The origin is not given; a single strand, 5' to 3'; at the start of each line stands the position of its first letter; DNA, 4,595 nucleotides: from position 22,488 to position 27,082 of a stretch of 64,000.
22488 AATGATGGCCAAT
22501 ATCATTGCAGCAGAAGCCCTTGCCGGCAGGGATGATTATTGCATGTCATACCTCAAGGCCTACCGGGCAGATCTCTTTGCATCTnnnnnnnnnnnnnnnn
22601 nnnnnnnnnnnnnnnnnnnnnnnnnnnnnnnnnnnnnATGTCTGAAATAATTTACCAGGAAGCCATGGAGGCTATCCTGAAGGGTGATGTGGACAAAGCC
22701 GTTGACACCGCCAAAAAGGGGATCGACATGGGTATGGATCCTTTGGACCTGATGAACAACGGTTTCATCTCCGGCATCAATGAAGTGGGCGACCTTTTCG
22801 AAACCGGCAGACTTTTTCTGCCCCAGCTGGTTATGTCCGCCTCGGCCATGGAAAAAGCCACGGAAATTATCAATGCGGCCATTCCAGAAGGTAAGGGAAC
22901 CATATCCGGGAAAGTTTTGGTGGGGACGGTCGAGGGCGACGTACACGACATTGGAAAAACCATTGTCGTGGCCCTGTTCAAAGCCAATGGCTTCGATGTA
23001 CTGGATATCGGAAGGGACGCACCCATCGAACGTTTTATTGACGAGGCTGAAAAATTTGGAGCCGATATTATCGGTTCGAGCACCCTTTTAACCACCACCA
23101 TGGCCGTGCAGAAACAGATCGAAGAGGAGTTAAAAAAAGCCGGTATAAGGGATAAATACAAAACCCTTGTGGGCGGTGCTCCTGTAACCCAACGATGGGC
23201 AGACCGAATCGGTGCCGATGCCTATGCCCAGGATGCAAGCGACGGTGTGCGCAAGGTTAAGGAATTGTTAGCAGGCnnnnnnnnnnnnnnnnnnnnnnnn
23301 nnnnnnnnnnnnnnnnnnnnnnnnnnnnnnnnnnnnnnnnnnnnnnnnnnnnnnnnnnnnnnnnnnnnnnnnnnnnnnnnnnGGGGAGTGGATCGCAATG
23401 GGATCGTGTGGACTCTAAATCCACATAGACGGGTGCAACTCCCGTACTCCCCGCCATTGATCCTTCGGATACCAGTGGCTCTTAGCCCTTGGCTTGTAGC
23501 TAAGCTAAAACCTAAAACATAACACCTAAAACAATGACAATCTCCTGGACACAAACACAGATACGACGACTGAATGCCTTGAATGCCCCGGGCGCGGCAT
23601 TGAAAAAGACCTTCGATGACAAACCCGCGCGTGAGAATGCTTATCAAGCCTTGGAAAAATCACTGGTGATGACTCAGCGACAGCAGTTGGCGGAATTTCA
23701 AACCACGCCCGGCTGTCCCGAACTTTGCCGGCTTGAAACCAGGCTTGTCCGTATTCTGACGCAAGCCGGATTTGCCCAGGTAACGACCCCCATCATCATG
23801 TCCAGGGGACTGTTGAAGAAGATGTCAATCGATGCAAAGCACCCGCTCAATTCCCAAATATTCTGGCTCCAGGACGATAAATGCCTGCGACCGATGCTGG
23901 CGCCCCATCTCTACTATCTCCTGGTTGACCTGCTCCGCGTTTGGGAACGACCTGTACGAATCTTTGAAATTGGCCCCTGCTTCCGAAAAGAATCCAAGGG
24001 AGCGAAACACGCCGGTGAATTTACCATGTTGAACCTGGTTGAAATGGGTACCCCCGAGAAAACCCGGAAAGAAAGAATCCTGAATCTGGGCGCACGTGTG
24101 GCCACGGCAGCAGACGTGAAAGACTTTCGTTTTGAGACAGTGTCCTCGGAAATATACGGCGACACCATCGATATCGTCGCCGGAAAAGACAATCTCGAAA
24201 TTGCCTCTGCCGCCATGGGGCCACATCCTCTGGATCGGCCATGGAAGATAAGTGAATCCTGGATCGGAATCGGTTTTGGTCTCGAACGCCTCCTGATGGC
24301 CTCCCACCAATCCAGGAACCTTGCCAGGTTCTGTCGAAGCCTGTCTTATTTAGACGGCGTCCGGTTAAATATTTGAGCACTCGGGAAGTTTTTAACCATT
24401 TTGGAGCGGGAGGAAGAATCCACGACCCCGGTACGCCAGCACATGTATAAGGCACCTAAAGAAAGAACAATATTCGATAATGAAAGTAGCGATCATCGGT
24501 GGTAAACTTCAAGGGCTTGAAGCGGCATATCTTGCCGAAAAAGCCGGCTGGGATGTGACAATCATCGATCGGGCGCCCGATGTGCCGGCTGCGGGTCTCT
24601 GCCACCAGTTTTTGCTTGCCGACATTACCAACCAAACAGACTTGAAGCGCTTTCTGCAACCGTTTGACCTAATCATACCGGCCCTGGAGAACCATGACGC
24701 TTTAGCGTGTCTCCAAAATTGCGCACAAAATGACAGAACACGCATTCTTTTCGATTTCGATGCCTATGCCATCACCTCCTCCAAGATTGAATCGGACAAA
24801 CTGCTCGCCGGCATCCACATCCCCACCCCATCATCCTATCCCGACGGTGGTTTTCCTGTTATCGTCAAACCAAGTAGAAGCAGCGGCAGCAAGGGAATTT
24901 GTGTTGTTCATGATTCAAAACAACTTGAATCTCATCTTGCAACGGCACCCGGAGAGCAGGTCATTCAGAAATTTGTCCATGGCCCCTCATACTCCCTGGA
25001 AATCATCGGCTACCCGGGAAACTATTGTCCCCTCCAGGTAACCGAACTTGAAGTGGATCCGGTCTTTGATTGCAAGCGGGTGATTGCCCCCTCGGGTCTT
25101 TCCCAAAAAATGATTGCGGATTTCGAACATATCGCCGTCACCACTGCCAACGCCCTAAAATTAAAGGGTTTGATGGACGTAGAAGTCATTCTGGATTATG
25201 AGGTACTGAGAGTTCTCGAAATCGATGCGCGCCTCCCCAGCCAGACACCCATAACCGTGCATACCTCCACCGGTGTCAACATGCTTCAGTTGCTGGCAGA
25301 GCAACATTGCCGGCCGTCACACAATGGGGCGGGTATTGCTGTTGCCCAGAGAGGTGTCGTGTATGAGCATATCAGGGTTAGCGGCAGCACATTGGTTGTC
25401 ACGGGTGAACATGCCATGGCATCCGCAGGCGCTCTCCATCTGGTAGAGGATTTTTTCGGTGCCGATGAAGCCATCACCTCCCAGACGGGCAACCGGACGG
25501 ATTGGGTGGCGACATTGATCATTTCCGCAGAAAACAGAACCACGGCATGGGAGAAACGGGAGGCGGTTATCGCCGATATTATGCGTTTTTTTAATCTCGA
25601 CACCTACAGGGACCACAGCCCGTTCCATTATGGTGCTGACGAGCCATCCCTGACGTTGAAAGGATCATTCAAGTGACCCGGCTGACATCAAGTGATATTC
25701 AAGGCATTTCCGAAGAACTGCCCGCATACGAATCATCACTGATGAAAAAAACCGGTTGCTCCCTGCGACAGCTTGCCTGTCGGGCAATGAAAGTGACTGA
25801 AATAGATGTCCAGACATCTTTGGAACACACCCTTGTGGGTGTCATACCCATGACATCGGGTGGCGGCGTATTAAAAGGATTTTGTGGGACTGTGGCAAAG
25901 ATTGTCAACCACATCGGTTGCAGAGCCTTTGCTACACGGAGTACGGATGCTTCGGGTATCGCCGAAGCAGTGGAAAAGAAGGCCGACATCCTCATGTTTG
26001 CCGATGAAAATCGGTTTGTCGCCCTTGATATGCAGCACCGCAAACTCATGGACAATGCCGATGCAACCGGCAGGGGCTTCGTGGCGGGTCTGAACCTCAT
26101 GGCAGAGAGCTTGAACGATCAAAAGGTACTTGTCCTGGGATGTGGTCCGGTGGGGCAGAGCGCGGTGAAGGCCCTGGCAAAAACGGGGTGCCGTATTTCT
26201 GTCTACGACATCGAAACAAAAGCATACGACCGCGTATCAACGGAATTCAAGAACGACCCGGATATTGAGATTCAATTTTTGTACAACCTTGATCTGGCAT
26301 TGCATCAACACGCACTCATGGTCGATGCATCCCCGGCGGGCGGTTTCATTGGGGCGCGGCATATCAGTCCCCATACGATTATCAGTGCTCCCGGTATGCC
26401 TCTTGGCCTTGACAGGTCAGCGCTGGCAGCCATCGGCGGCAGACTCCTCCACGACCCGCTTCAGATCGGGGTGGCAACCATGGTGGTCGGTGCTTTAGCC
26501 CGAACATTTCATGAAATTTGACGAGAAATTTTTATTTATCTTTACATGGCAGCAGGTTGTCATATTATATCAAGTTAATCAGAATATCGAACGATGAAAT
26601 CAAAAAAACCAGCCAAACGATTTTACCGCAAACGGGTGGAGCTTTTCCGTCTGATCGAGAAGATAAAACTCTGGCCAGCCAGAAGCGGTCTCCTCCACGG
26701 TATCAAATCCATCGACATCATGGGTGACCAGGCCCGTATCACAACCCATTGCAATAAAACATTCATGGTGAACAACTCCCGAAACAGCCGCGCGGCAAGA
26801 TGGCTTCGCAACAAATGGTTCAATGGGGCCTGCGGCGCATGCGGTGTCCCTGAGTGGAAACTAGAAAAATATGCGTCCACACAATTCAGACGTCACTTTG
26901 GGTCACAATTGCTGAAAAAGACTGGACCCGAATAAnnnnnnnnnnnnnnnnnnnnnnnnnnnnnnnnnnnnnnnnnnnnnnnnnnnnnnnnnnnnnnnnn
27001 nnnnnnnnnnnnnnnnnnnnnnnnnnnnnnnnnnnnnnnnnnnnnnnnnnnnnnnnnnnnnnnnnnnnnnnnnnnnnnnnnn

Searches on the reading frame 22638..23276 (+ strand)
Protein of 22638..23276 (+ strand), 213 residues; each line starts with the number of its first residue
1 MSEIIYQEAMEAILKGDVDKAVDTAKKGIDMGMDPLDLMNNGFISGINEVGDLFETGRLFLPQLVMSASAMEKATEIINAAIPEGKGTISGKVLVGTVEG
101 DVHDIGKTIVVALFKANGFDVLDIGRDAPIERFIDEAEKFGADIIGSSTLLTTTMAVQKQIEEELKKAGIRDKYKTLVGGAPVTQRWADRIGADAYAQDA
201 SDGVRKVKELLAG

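Call 5: search_protein_families(library=ncbifam, proteins=[window:22638-23276:+])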
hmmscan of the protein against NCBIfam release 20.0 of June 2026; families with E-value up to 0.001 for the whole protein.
window:22638-23276:+ (213 aa): 15 families
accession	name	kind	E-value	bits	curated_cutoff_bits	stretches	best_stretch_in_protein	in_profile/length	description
TIGR02370.1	pyl_corrinoid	subfamily_domain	4.9e-71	238.2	215.3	1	9-202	2-196/197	methyltransferase cognate corrinoid protein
NF041607.1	dimeth_corrin_MtbC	equivalog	1.1e-66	224.2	350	1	11-211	3-203/203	dimethylamine corrinoid protein MtbC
NF047995.1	corrinoid_MtgC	exception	1.2e-61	207.9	310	1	1-212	1-214/215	glycine betaine-specific corrinoid protein MtgC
NF047996.1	corrin_MtgC_2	exception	1.6e-49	168.2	370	1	1-212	1-211/212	glycine betaine-specific corrinoid protein MtgC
NF040655.1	MtaC_Meth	equivalog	4.7e-43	147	420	1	5-209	35-236/253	methanol--corrinoid protein MtaC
NF040669.1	MtaC2_Meth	equivalog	3.2e-42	144.7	450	1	5-203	42-238/267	methanol--corrinoid protein MtaC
TIGR02082.1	metH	equivalog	5.5e-40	136.9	1010.85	1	12-211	653-858/1182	methionine synthase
NF007024.0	PRK09490.1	equivalog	3.5e-34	117.8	1497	1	18-211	674-876/1234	methionine synthase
NF002612.0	PRK02261.1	equivalog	5.9e-12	45.3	110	1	92-182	5-94/148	methylaspartate mutase subunit S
NF052513.1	TransRegCarH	equivalog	5.8e-10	38.9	400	1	6-200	84-267/274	HTH-type transcriptional repressor CarH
TIGR01501.1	MthylAspMutase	equivalog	7.3e-09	35.5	135.8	1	93-182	4-92/134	methylaspartate mutase subunit S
NF040743.1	ornith_mutase_E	equivalog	1.5e-07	29.8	800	1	92-205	597-717/730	D-ornithine 4,5-aminomutase subunit OraE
TIGR00640.1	acid_CoA_mut_C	subfamily_domain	6.9e-06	26.1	57.45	1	92-180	4-91/132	methylmalonyl-CoA mutase C-terminal domain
NF006944.0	PRK09426.1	equivalog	1.2e-05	23.5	876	1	68-181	569-679/721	methylmalonyl-CoA mutase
NF052385.1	Lys_5_6_beta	equivalog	2.7e-05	24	280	1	117-196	137-219/241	lysine 5,6-aminomutase subunit beta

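Call 6: search_protein_families(library=pfam, proteins=[window:22638-23276:+])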
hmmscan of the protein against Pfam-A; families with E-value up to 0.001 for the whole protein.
window:22638-23276:+ (213 aa): 2 families
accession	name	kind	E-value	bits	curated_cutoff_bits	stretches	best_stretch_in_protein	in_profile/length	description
PF02310.24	B12-binding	-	1.6e-25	89.7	32.1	1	91-200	1-116/121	B12 binding domain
PF02607.22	B12-binding_2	-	5.6e-21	75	23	1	8-78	4-73/74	B12 binding domain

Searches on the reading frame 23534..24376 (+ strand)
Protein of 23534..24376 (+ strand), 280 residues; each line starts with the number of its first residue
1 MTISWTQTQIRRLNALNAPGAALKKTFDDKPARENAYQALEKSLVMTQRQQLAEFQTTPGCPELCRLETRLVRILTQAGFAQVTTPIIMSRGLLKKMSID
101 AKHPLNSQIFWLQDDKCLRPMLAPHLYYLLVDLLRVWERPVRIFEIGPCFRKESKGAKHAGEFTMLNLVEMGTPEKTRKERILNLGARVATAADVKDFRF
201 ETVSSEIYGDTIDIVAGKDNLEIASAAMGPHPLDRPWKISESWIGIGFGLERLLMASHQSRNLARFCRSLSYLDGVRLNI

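Call 5: search_protein_families(library=ncbifam, proteins=[window:23534-24373:+])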
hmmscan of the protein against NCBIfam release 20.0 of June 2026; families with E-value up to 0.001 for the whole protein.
window:23534-24373:+ (280 aa): 10 families
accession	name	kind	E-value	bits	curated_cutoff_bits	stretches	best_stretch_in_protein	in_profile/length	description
TIGR02367.1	PylS_Cterm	equivalog_domain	8.3e-93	310.2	178.15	1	37-280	1-242/242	pyrrolysine--tRNA(Pyl) ligase large subunit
NF007083.1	PRK09537.1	equivalog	4.8e-68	230.1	550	1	4-279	159-424/425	pyrrolysine--tRNA(Pyl) ligase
TIGR00442.1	hisS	equivalog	1.2e-08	34.4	286.75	1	66-202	19-159/406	histidine--tRNA ligase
TIGR00462.1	genX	equivalog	2.3e-07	30.6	286.9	1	141-207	74-142/304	EF-P lysine aminoacylase EpmA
TIGR00418.1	thrS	equivalog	5.9e-06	25.4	383.65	1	68-157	208-300/565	threonine--tRNA ligase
TIGR00468.1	pheS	equivalog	2.3e-05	23.8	237.45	1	135-266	174-311/324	phenylalanine--tRNA ligase subunit alpha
TIGR00472.1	pheT_bact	equivalog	3.1e-05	22.4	402.65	1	67-163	496-592/798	phenylalanine--tRNA ligase subunit beta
NF051887.1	PheS_related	equivalog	3.2e-05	23.2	300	1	111-257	67-219/349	PheS-related mystery ligase SrmL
NF006828.0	PRK09350.1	equivalog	0.00023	20.6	264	0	141-189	90-138/325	elongation factor P--(R)-beta-lysine ligase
NF001756.1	PRK00484.1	subfamily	0.00048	18.9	468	0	72-169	180-266/488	lysine--tRNA ligase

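Call 6: search_protein_families(library=pfam, proteins=[window:23534-24373:+])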
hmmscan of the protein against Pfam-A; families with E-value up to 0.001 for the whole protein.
window:23534-24373:+ (280 aa): 4 families
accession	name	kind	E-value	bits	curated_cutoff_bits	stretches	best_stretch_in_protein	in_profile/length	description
PF01409.25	tRNA-synt_2d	-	2.1e-10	41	19.8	1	66-268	21-237/246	tRNA synthetases class II core domain (F)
PF00152.25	tRNA-synt_2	-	3.9e-07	29.9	25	1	73-168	34-119/308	tRNA synthetases class II (D, K and N)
PF17759.6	tRNA_synthFbeta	-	4.7e-06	26.7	22.4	1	53-177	6-141/214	Phenylalanyl tRNA synthetase beta chain CLM domain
PF00587.30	tRNA-synt_2b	-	2.1e-05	25.1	29.3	1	113-178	8-77/179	tRNA synthetase class II core domain (G, H, P, S and T)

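Call 24: find_encoding_contigs(protein=window:23534-24376:+, flank=10000, max_places=4)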
Protein window:23534-24376:+ (280 aa): no gene with exactly this product is on record in the collection.

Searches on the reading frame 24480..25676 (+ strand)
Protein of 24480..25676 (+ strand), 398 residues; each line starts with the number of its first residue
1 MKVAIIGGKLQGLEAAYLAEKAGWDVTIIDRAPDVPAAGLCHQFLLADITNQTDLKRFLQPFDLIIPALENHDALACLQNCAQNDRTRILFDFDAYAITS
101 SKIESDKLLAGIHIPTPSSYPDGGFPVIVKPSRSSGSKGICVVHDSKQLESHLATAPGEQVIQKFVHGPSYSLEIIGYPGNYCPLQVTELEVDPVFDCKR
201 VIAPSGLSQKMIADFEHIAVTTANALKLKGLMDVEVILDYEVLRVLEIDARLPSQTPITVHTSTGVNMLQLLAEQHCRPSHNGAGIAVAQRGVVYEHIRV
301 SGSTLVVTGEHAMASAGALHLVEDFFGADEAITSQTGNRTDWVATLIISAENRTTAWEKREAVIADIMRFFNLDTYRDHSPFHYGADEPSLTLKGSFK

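Call 5: search_protein_families(library=ncbifam, proteins=[window:24480-25673:+])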
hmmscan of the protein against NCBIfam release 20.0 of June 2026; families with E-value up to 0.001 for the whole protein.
window:24480-25673:+ (398 aa): 24 families
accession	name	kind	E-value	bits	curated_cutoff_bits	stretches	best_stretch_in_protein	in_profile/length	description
TIGR03909.1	pyrrolys_PylC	equivalog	6.1e-119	397.1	248.3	1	2-369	1-372/374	3-methylornithine--L-lysine ligase PylC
NF053643.1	Ddl_archaea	equivalog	7.8e-14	51.4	500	1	95-273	100-292/367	putative pseudomurein biosynthesis ATP-grasp protein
NF002563.0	PRK02186.1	subfamily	3.9e-10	38.6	625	1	123-363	141-388/890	argininosuccinate lyase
NF004679.0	PRK06019.1-5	equivalog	2.5e-09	36.5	326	1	1-248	3-264/376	5-(carboxyamino)imidazole ribonucleotide synthase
NF009402.0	PRK12767.1-1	equivalog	7.7e-09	34.8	218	1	123-262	147-286/329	carbamoyl phosphate synthase-like protein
TIGR01369.1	CPSaseII_lrg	equivalog_domain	1.2e-08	33.1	1027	1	124-274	704-862/1052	carbamoyl-phosphate synthase (glutamine-hydrolyzing) large subunit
NF006766.0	PRK09288.1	equivalog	2.3e-08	33.2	339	0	2-71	14-85/396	formate-dependent phosphoribosylglycinamide formyltransferase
TIGR01161.1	purK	equivalog_domain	2e-07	30.6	318.4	1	2-238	1-251/362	5-(carboxyamino)imidazole ribonucleotide synthase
NF004675.0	PRK06019.1-1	equivalog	2.5e-07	29.8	375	1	3-81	12-89/375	5-(carboxyamino)imidazole ribonucleotide synthase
NF003671.0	PRK05294.1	equivalog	6.4e-07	27.3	599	1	124-274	701-859/1058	carbamoyl-phosphate synthase large subunit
TIGR01142.1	purT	equivalog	2.8e-06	26.5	502.15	0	124-156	136-168/380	phosphoribosylglycinamide formyltransferase 2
TIGR01205.1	D_ala_D_alaTIGR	subfamily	3.3e-06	26.3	245.65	1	124-257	146-291/318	D-alanine--D-alanine ligase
NF002378.0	PRK01372.1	subfamily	5.1e-06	25.4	243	1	124-250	134-269/305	D-alanine--D-alanine ligase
NF004676.0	PRK06019.1-2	equivalog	2.2e-05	23.6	387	0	3-113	13-120/363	5-(carboxyamino)imidazole ribonucleotide synthase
NF005566.0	PRK07236.1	subfamily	3.7e-05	22.8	333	1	1-34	7-40/386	hypothetical protein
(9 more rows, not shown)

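Call 6: search_protein_families(library=pfam, proteins=[window:24480-25673:+])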
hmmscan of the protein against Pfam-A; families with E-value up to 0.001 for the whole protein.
window:24480-25673:+ (398 aa): 5 families
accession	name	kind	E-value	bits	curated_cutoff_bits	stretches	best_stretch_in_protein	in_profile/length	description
PF02655.19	ATP-grasp_3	-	6.3e-11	43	23.2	1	100-252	2-157/160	ATP-grasp domain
PF02786.22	CPSase_L_D2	-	8.8e-08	32.4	19.8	1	124-271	38-198/211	Carbamoyl-phosphate synthase L chain, ATP binding domain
PF22660.2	RS_preATP-grasp-like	-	6.6e-06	26.9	27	1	2-76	3-77/98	Ribonucleotide synthetase preATP-grasp domain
PF07478.18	Dala_Dala_lig_C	-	4.8e-05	23.4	24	1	124-248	36-172/204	D-ala D-ala ligase C-terminus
PF02222.28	ATP-grasp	-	5.2e-05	23.4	27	1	124-251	30-162/179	ATP-grasp domain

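Call 23: find_encoding_contigs(protein=window:24480-25676:+, flank=10000, max_places=4)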
Protein window:24480-25676:+ (398 aa): no gene with exactly this product is on record in the collection.

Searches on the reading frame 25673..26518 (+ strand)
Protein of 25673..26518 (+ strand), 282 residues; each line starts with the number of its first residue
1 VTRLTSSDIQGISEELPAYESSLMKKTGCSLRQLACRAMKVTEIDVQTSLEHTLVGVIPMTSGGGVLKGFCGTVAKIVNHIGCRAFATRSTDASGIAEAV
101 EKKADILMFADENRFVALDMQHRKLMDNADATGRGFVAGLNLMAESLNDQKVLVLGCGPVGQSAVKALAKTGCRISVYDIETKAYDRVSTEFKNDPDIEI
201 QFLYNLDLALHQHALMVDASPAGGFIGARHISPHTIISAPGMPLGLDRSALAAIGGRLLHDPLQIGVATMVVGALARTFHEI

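Call 5: search_protein_families(library=ncbifam, proteins=[window:25673-26518:+])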
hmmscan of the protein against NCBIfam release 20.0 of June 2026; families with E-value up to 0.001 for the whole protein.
window:25673-26518:+ (282 aa): 9 families
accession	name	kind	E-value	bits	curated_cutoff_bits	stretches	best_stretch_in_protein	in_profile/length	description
TIGR03911.1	pyrrolys_PylD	equivalog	2.3e-71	240.1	150.05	1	2-271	1-262/266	3-methylornithyl-N6-L-lysine dehydrogenase PylD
TIGR00507.1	aroE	equivalog_domain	4.3e-06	26.1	200.2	1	126-224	96-190/270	shikimate dehydrogenase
NF001314.0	PRK00258.2-2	equivalog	6.6e-06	25.4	248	1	128-223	106-203/290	shikimate dehydrogenase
TIGR03944.1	dehyd_SbnB_fam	equivalog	0.0001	21.4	326.9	1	141-223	124-209/327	2,3-diaminopropionate biosynthesis protein SbnB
NF004829.0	PRK06183.1-3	subfamily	0.00036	19.4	390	1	146-186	5-45/520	bifunctional 3-(3-hydroxy-phenyl)propionate/3-hydroxycinnamic acid hydroxylase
NF001310.0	PRK00258.1-2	equivalog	0.00037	19.7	221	1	122-222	95-196/279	shikimate dehydrogenase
NF004008.0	PRK05476.3-1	equivalog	0.00093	18.4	440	0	117-195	119-199/326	adenosylhomocysteinase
NF001319.0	PRK00258.3-3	equivalog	0.00093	18.3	252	0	145-223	118-195/279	shikimate dehydrogenase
NF005691.0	PRK07494.1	equivalog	0.00093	17.8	459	0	148-207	7-63/404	UbiH/UbiF family hydroxylase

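Call 6: search_protein_families(library=pfam, proteins=[window:25673-26518:+])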
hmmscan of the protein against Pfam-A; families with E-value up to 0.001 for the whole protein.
window:25673-26518:+ (282 aa): 6 families
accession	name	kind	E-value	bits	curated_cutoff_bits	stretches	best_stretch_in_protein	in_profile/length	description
PF21455.3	PylD_N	-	3e-31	108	27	1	9-125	2-111/112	Pyrrolysine biosynthesis protein PylD, N-terminal domain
PF02826.25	2-Hacid_dh_C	-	6.5e-05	22.8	25.1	1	137-186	24-73/178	D-isomer specific 2-hydroxyacid dehydrogenase, NAD binding domain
PF01262.27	AlaDh_PNT_C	-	0.00018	21.4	23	1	148-195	27-74/214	Alanine dehydrogenase/PNT, C-terminal domain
PF00899.27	ThiF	-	0.00019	21.1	28.1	1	145-179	16-51/238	ThiF family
PF13241.12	NAD_binding_7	-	0.00036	21.5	22.1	1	146-182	4-40/104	Putative NAD(P)-binding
PF01488.26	Shikimate_DH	-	0.00036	21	24.3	1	144-219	7-82/138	Shikimate / quinate 5-dehydrogenase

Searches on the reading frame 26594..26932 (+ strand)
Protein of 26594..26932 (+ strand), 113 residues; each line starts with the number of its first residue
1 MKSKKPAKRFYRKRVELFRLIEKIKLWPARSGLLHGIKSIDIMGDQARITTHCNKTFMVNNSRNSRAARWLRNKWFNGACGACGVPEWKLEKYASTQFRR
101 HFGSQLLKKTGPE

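Call 20: search_protein_families(library=ncbifam, proteins=[window:26594-26932:+], max_evalue=0.00001)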
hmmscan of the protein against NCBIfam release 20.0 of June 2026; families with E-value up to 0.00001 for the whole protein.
window:26594-26932:+ (113 aa): 2 families
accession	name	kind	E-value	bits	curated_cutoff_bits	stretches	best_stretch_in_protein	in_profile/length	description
TIGR03912.1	PylS_Nterm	equivalog_domain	5.8e-39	132.3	51.15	1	13-101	1-89/89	pyrrolysine--tRNA(Pyl) ligase small subunit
NF007083.1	PRK09537.1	equivalog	8e-20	71.3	550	1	14-100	3-89/425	pyrrolysine--tRNA(Pyl) ligase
